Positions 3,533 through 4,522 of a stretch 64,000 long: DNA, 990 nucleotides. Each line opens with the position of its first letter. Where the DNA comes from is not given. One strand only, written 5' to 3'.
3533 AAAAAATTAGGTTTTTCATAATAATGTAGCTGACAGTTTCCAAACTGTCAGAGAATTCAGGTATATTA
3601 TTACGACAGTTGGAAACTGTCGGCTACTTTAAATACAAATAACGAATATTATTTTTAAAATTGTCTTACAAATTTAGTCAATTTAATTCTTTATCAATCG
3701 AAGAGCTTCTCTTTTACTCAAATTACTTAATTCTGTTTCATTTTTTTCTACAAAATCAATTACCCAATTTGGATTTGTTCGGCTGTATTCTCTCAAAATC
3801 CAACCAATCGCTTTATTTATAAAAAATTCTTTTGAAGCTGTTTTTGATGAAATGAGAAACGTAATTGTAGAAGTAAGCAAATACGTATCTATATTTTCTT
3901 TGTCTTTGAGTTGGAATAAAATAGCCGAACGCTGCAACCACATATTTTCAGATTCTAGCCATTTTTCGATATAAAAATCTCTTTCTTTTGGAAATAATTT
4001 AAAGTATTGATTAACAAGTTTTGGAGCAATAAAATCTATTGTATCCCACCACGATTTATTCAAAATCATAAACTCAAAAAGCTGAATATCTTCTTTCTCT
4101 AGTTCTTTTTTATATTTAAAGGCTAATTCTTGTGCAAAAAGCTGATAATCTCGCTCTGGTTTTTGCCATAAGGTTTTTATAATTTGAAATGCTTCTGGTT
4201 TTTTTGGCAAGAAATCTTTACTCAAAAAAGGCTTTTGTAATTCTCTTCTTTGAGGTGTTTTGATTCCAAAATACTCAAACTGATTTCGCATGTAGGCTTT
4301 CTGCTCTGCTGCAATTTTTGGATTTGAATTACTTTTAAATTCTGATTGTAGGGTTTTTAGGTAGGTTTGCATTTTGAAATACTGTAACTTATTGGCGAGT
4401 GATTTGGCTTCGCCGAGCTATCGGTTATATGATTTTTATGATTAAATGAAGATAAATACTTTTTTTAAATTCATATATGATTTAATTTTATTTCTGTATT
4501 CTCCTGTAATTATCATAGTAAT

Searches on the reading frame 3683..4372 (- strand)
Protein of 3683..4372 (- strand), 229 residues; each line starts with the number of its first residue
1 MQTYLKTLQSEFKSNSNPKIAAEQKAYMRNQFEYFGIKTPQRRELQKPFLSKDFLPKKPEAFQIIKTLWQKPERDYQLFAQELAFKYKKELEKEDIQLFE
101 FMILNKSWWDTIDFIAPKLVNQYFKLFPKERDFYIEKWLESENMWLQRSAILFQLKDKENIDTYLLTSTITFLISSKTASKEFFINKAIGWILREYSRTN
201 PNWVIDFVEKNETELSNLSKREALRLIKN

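Call 95: search_protein_families(library=pfam, proteins=[window:3683-4372:-], max_evalue=0.001)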
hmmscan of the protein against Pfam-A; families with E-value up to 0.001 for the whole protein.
window:3683-4372:- (229 aa): 1 family
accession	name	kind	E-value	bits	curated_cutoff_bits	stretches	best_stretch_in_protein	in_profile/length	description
PF08713.17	DNA_alkylation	-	4.9e-62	209.8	21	1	8-226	1-212/213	DNA alkylation repair enzyme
